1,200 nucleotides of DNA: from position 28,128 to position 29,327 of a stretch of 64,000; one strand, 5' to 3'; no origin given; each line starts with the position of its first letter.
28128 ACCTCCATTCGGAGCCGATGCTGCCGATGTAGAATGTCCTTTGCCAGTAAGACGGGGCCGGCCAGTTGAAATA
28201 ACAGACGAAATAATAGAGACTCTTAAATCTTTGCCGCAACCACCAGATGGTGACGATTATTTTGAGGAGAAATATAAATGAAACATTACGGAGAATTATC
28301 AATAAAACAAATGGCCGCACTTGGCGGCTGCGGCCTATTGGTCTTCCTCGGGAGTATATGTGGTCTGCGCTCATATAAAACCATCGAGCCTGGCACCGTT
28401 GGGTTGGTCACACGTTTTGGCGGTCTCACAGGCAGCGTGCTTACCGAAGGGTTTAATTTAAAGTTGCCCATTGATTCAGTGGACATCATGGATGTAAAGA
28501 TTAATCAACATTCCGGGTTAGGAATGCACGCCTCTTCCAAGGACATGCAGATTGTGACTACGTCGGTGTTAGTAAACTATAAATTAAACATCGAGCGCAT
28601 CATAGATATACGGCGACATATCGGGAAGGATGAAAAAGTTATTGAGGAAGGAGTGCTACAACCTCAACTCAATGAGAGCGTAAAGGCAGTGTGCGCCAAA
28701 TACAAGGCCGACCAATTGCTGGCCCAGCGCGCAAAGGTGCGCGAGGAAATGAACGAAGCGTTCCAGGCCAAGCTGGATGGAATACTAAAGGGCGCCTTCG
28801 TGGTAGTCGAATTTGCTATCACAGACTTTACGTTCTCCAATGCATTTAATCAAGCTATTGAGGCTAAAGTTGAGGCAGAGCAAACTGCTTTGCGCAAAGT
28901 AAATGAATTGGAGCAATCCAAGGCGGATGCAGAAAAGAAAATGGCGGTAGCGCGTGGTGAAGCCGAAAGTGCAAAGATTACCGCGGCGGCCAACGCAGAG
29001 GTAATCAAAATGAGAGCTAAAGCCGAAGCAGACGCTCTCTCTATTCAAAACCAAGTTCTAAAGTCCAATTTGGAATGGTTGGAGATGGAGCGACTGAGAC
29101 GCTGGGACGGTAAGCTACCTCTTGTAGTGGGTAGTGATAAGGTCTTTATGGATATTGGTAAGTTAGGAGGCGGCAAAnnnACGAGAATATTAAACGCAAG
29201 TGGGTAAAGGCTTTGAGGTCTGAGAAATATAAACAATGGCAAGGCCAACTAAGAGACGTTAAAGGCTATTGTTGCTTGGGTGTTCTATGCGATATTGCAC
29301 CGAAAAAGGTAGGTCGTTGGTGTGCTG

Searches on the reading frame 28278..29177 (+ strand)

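Call 17: search_protein_families(library=phrogs, proteins=[window:28278-29177:+], max_evalue=0.001)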
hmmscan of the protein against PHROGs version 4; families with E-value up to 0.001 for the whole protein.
window:28278-29177:+ (300 aa): 2 families
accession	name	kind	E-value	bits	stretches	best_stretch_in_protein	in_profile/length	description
phrog_200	-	other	4.7e-45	155.3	1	10-293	78-359/379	lipoprotein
phrog_38808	-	unknown function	1.8e-06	29.2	1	234-286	6-58/68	-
